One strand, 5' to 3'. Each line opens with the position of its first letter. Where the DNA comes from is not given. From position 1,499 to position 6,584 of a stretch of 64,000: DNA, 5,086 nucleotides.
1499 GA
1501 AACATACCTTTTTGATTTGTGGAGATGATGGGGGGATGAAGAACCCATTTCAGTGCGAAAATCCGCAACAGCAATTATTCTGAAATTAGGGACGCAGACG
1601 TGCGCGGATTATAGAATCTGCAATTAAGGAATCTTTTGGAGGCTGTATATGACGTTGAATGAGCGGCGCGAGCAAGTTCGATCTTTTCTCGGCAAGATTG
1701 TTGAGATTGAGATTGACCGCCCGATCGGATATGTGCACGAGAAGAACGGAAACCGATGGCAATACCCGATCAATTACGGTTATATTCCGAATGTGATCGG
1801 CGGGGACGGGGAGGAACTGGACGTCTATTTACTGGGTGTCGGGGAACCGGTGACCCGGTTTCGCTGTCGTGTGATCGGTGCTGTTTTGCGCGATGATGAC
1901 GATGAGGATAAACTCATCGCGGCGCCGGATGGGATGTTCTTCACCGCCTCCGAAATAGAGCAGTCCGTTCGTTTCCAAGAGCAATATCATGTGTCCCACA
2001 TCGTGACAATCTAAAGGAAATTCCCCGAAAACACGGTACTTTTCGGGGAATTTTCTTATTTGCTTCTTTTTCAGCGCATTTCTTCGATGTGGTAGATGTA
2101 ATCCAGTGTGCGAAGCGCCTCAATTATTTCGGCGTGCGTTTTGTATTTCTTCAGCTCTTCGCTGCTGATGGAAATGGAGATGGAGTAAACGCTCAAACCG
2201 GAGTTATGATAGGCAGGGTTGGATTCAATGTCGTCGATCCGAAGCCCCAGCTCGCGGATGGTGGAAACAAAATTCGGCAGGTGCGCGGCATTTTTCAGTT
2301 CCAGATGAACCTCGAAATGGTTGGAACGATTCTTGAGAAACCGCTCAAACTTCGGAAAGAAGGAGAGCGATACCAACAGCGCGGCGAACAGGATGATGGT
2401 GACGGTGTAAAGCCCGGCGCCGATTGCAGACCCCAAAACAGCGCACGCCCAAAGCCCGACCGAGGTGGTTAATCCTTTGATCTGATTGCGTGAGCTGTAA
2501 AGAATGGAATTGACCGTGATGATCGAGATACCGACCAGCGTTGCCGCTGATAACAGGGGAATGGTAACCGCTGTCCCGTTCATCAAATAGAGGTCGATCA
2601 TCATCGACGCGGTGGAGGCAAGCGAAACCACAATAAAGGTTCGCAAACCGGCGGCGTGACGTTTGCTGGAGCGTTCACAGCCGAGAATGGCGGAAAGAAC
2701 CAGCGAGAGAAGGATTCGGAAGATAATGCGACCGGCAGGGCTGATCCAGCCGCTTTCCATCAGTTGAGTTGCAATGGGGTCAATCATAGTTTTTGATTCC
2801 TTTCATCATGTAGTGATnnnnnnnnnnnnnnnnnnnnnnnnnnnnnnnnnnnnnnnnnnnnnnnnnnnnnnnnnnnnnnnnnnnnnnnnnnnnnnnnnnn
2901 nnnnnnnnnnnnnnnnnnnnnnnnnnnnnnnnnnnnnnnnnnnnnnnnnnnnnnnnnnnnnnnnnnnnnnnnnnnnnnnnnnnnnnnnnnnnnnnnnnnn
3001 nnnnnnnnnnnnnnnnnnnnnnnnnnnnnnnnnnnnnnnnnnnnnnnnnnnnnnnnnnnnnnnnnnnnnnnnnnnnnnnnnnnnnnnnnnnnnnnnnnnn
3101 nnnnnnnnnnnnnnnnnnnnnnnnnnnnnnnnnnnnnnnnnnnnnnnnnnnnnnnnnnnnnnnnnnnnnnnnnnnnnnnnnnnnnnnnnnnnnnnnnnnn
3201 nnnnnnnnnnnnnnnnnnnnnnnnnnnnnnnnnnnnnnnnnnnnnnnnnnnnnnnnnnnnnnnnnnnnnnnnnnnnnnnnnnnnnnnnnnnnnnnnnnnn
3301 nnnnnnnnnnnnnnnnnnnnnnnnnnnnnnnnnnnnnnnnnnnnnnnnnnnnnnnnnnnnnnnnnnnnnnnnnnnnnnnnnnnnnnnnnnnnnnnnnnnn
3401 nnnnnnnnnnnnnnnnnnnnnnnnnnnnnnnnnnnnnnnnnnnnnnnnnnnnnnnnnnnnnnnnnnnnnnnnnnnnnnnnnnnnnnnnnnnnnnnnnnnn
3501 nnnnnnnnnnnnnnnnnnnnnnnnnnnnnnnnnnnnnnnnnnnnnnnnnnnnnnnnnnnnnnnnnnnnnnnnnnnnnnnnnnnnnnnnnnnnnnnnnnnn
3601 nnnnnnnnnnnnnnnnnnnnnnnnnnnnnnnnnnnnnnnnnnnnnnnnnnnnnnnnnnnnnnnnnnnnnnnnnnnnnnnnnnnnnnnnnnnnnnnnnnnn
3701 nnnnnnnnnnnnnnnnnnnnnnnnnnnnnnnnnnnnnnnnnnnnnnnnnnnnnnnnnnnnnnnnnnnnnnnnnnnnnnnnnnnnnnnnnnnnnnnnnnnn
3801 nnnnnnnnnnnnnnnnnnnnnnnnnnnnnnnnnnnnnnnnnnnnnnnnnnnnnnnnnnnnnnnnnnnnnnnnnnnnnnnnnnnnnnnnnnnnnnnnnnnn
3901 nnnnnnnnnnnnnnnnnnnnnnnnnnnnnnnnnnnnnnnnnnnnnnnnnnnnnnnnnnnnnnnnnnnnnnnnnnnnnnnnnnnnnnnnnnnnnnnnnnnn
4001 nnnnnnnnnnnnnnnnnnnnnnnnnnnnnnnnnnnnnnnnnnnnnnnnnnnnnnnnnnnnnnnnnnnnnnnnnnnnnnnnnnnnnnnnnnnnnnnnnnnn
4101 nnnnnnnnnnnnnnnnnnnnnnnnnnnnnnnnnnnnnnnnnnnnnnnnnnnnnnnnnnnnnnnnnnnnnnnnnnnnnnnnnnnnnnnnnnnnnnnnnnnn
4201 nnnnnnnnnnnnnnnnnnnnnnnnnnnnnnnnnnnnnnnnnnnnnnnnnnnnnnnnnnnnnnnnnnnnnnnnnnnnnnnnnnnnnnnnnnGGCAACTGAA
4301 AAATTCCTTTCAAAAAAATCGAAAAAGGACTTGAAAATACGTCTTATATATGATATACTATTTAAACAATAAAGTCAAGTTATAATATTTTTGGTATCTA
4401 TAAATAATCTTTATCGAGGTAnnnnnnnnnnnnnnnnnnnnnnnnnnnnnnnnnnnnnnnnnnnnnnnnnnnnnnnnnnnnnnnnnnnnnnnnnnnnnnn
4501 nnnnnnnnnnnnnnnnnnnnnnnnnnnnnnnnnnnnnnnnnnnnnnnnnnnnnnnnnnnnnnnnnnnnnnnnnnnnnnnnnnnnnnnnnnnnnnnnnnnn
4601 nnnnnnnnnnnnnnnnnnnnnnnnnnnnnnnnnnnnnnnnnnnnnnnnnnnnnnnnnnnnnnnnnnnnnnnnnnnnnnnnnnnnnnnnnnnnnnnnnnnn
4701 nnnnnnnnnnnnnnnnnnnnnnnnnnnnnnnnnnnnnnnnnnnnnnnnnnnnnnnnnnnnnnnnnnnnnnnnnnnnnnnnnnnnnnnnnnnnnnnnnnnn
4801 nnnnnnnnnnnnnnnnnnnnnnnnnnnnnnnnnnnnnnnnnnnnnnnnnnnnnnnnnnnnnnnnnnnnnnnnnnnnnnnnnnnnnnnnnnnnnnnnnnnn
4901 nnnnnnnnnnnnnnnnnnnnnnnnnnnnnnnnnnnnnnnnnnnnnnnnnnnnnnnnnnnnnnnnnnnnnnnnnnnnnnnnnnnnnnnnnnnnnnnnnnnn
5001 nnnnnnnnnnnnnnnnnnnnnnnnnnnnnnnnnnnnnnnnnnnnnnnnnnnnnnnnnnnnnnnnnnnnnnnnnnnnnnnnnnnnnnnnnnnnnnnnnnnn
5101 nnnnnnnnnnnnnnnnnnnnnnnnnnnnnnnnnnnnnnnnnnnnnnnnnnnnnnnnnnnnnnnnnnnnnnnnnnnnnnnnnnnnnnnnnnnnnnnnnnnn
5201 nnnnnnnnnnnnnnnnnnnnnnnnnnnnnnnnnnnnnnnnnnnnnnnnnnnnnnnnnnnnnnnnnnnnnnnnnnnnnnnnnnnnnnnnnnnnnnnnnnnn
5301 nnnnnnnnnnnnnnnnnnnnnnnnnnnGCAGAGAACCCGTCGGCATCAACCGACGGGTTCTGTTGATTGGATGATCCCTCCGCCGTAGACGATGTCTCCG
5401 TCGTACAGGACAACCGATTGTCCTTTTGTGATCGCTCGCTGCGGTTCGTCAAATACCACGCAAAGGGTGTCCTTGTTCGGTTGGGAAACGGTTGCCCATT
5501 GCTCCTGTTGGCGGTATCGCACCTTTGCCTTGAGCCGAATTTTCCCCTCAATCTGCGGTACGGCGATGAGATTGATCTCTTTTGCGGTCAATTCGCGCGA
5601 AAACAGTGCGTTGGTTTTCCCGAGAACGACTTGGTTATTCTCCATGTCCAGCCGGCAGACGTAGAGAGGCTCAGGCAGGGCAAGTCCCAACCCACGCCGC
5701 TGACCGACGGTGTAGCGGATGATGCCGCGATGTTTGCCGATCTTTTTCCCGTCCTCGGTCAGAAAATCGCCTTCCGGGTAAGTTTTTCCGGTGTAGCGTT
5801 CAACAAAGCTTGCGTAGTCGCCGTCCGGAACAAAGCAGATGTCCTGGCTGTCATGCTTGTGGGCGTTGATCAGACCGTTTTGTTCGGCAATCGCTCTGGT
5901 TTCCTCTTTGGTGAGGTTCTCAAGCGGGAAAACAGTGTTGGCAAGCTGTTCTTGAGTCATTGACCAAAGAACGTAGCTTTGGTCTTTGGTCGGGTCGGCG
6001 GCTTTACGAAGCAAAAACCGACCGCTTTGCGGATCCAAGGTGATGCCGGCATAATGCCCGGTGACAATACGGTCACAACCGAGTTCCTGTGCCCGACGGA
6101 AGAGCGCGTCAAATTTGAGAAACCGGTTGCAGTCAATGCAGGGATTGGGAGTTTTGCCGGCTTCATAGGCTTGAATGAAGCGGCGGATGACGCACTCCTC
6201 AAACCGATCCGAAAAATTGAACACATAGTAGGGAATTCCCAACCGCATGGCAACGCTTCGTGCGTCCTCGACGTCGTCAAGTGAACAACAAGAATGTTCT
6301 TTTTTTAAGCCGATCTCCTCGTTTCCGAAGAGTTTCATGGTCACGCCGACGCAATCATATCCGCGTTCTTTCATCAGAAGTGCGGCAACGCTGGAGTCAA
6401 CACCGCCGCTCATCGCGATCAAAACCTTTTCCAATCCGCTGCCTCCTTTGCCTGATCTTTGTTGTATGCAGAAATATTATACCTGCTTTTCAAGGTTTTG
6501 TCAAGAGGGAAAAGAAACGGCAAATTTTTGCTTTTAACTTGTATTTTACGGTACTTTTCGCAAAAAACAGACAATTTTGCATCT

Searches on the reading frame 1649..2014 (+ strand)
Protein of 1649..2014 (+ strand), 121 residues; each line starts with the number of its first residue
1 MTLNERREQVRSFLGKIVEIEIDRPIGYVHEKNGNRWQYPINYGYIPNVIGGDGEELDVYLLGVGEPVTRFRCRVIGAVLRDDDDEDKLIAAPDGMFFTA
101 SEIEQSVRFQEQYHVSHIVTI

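Call 12: search_protein_families(library=pfam, proteins=[window:1649-2014:+])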
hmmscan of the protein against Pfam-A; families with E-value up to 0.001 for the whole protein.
window:1649-2014:+ (121 aa): 2 families
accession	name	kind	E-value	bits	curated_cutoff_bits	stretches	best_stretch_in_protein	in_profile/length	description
PF00719.24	Pyrophosphatase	-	1.8e-09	38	23.5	1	34-95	29-94/153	Inorganic pyrophosphatase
PF18823.6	InPase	-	0.00011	22.5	26.8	1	18-62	19-68/135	Inorganic Pyrophosphatase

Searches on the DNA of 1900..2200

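Call 69: search_rna_families(source=window, start=1900, end=2200, threshold=evalue, max_evalue=1)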
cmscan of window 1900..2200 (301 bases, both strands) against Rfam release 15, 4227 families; matches with E-value up to 1: 11.
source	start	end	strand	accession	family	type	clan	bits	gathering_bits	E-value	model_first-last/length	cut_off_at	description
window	1984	2058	+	RF00514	His_leader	Cis-reg; leader;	-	29.5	49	0.0042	1-126/126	no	Histidine operon leader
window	2018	2051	-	RF03790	MIR8008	Gene; miRNA;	-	24.4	66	0.0069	1-55/55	no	MIR8008 microRNA precursor family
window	2013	2088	-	RF02495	ohsC_RNA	Gene; antitoxin;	-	24.2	50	0.13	1-77/77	no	Oppression of Hydrophobic ORF by sRNA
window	2013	2095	-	RF00514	His_leader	Cis-reg; leader;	-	23.5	49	0.072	1-126/126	no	Histidine operon leader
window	2014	2057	+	RF04255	MIR8001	Gene; miRNA;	-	21.5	90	0.085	13-53/67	no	MIR8001 microRNA precursor family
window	2013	2058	+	RF04120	MIR5998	Gene; miRNA;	-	20.8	180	0.022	1-173/173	no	MIR5998 microRNA precursor family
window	2014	2057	-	RF04255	MIR8001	Gene; miRNA;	-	20.2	90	0.18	13-53/67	no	MIR8001 microRNA precursor family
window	2013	2058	-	RF04120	MIR5998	Gene; miRNA;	-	18.4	180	0.091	1-173/173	no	MIR5998 microRNA precursor family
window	2010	2090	-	RF02612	BSR1350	Gene; sRNA;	-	17.2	216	0.86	1-176/176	no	Brucella sRNA 1350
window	2041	2167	-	RF01932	bxd_4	Gene; lncRNA;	-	16.9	40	0.79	1-106/106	no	Bithoraxoid conserved region 4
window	2015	2056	+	RF00693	mir-147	Gene; miRNA;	-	16.7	57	0.92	1-78/78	no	mir-147 microRNA precursor family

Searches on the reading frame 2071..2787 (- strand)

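Call 12: search_protein_families(library=pfam, proteins=[window:2071-2787:-])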
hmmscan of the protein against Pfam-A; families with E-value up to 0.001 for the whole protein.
window:2071-2787:- (238 aa): 1 family
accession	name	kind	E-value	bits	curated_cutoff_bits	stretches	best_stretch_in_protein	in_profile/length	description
PF02308.21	MgtC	-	2.6e-27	96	31.4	1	25-149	1-120/121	MgtC family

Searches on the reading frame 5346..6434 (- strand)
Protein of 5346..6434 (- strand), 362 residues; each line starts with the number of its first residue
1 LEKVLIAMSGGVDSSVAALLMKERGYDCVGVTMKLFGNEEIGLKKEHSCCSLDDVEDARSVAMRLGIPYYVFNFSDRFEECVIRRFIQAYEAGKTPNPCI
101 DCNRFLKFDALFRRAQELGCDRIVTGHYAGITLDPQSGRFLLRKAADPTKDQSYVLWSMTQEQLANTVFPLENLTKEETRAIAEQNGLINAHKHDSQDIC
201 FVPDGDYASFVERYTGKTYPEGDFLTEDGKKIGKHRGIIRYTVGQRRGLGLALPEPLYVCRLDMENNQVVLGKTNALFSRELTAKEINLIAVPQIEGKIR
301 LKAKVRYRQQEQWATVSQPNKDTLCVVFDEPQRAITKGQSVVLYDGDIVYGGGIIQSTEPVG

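Call 12: search_protein_families(library=pfam, proteins=[window:5346-6434:-])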
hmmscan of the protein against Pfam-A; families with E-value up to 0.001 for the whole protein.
window:5346-6434:- (362 aa): 6 families
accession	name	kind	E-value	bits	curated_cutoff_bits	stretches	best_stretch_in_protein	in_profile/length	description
PF03054.22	tRNA_Me_trans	-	1.9e-74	250.1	20.6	1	3-203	2-201/202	tRNA methyl transferase HUP domain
PF20258.4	tRNA_Me_trans_C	-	2.9e-20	72.8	20.6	1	279-355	1-77/77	Aminomethyltransferase beta-barrel domain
PF20259.3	tRNA_Me_trans_M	-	5.9e-18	64.6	27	1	209-272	2-65/66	tRNA methyl transferase PRC-barrel domain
PF02568.20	ThiI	-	3.8e-06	27.1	20.5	1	2-126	4-115/197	Thiamine biosynthesis protein (ThiI)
PF02540.23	NAD_synthase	-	7.3e-05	22.4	21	1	2-77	19-84/242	NAD synthase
PF06508.19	QueC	-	0.00033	20.6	22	0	3-64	1-61/210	Queuosine biosynthesis protein QueC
